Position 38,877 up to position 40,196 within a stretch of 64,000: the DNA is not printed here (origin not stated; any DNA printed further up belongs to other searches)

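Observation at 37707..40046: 779-aa fusion of an amidohydrolase_2 metal hydrolase with a class-III PLP aminotransferase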

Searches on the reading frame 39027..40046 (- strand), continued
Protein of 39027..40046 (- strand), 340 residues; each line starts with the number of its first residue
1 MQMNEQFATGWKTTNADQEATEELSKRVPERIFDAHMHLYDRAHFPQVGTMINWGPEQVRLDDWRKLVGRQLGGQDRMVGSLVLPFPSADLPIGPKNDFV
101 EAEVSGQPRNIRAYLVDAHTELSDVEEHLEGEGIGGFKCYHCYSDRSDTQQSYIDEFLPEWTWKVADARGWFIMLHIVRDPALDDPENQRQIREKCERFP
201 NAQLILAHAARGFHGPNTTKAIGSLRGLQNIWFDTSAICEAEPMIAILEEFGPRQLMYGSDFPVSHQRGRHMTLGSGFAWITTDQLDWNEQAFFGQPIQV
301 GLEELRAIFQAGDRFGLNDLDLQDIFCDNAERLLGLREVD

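Call 84: find_encoding_contigs(protein=P0130, flank=10000, max_places=3)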
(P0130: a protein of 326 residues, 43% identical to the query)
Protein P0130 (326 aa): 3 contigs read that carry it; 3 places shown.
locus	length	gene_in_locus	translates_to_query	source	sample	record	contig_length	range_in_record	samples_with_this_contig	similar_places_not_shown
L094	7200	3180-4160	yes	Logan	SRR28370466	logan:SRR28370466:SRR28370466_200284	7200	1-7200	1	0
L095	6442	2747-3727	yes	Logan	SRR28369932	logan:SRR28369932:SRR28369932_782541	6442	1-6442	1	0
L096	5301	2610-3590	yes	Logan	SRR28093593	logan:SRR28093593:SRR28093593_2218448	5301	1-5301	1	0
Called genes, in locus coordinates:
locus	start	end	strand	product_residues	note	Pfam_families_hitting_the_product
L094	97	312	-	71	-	-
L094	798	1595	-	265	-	PF02371:Transposase_20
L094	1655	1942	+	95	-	-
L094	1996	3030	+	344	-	PF08240:ADH_N, PF00107:ADH_zinc_N, PF13602:ADH_zinc_N_2 (weak)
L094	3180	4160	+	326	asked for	PF04909:Amidohydro_2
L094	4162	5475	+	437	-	PF00202:Aminotran_3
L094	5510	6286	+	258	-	PF00106:adh_short, PF13561:adh_short_C2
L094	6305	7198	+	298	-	?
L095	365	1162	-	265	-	PF02371:Transposase_20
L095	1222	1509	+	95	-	-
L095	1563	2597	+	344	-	PF08240:ADH_N, PF00107:ADH_zinc_N, PF13602:ADH_zinc_N_2 (weak)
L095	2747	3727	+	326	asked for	PF04909:Amidohydro_2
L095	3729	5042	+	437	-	PF00202:Aminotran_3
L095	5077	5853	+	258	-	PF00106:adh_short, PF13561:adh_short_C2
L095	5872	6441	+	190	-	?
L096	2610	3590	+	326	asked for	PF04909:Amidohydro_2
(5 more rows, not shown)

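Call 91: find_related_loci(query=A5, collection=metagenome_contigs, flank=10000)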
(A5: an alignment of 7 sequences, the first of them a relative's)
Query A5 (339 aa) in metagenome_contigs; peptide patterns used: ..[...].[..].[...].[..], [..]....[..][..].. (x = any residue, [..] = any of these).
377 stretches matched a pattern; 268 encode a relative of the query (tblastn E <= 1e-3); the best 80 are kept; 80 distinct loci.
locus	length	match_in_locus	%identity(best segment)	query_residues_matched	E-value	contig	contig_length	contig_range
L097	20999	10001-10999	64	4-337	1e-147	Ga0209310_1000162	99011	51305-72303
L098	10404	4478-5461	59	6-334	1e-130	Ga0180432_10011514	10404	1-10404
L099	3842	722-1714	58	4-335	2e-132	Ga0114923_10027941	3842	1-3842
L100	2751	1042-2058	55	2-337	9e-132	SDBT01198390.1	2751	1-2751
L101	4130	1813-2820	54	1-337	1e-127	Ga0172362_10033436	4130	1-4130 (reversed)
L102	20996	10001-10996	55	6-337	8e-125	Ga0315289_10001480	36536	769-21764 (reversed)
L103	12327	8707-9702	57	5-336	5e-125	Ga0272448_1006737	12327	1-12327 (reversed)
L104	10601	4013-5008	57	5-336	4e-125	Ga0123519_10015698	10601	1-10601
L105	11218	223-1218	55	6-337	9e-125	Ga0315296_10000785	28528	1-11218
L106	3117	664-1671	56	1-334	2e-126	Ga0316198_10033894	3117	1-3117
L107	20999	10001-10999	55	4-337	3e-120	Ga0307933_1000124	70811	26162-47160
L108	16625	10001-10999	57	4-337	4e-119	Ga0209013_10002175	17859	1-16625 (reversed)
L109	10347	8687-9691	52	4-337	7e-119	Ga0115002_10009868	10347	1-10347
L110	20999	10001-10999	54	4-337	6e-117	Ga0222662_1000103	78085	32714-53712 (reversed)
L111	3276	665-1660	53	4-333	2e-118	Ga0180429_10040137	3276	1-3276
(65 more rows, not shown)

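Call 95: search_solved_structures(query=L092:1381-2169:-, max_evalue=1e-25)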
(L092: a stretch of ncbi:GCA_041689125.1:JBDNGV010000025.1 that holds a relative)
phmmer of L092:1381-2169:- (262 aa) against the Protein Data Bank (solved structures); distinct sequences matched with E-value up to 1e-25: 40.
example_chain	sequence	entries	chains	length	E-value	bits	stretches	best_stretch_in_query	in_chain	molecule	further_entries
6uh2_A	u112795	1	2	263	2.1e-38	135.4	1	5-260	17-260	Short chain dehydrogenase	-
2uvd_A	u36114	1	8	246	4.3e-34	121.2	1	6-259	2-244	3-OXOACYL-(ACYL-CARRIER-PROTEIN) REDUCTASE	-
1vl8_A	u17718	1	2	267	6.1e-34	120.7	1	3-261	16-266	Gluconate 5-dehydrogenase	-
2p68_A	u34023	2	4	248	4.1e-33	118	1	6-258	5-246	3-oxoacyl-[acyl-carrier-protein] reductase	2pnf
2hq1_A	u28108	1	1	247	1.2e-32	116.5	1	5-259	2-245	Glucose/ribitol dehydrogenase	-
4rzh_A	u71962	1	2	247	9.4e-32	113.5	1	8-260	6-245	3-oxoacyl-[acyl-carrier protein] reductase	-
4m8s_A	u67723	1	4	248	2.3e-30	109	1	2-259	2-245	Putative 3-oxoacyl-[acyl-carrier protein] reductase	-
4jro_A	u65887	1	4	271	3.7e-30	108.3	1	2-259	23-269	FabG protein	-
4j2h_A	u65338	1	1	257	6.1e-30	107.6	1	3-260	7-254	Short chain alcohol dehydrogenase-related dehydrogenase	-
4nbu_A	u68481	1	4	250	7.5e-30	107.3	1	5-258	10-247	3-oxoacyl-(Acyl-carrier-protein) reductase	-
7x5j_D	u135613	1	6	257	8.1e-30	107.2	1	6-258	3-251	3-oxoacyl-ACP reductase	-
2c07_A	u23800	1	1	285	1.9e-29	106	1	7-259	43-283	3-OXOACYL-(ACYL-CARRIER PROTEIN) REDUCTASE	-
4ni5_A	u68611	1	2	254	5.4e-29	104.5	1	6-261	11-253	Oxidoreductase, short-chain dehydrogenase/reductase family protein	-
4fn4_A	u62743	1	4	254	5.5e-29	104.5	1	5-260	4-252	Short chain dehydrogenase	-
4dml_A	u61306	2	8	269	7.6e-29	104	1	3-259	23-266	3-oxoacyl-[acyl-carrier-protein] reductase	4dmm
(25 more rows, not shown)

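Call 96: search_solved_structures(query=L087:1964-2740:-, max_evalue=1e-25)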
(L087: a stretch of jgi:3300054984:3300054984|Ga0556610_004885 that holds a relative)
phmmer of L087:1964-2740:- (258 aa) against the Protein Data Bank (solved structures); distinct sequences matched with E-value up to 1e-25: 23.
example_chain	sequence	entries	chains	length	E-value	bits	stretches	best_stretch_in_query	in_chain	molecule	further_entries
6uh2_A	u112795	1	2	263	5.9e-33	117.7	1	9-256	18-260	Short chain dehydrogenase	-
1vl8_A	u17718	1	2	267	2.2e-32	115.8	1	6-257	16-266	Gluconate 5-dehydrogenase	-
3r1i_A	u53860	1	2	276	2.8e-32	115.5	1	1-257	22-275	Short-chain type dehydrogenase/reductase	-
9pvq_A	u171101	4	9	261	4.9e-32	114.7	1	9-257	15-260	NAD-dependent epimerase/dehydratase:Short-chain dehydrogenase/reductase SDR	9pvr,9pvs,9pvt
4jro_A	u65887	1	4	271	2e-31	112.7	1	6-255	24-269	FabG protein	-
4nbv_A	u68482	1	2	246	4.2e-30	108.3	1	8-255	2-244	3-oxoacyl-[acyl-carrier-protein] reductase putative short-chain dehydrogenases/reductases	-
8wwf_A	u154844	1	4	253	7.1e-29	104.3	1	7-257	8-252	(R)-DHPS dehydrogenase HpsO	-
4j2h_A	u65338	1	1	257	9.3e-29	103.9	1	7-257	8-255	Short chain alcohol dehydrogenase-related dehydrogenase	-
1nff_A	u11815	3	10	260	2.9e-28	102.3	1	8-257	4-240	Putative oxidoreductase Rv2002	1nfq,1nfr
2wdz_A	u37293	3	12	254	2.3e-27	99.3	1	7-257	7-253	SHORT-CHAIN DEHYDROGENASE/REDUCTASE | GALACTITOL DEHYDROGENASE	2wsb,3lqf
3awd_A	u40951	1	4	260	2.4e-27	99.3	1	5-257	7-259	Putative polyol dehydrogenase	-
4dml_A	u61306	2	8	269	1.3e-26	96.9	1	8-255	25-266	3-oxoacyl-[acyl-carrier-protein] reductase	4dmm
5f1p_A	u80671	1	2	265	3.1e-26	95.6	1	9-257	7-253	PtmO8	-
1zem_A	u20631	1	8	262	4.3e-26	95.2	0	8-201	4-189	xylitol dehydrogenase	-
3gaf_A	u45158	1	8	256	5.9e-26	94.8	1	7-255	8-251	7-ALPHA-HYDROXYSTEROID DEHYDROGENASE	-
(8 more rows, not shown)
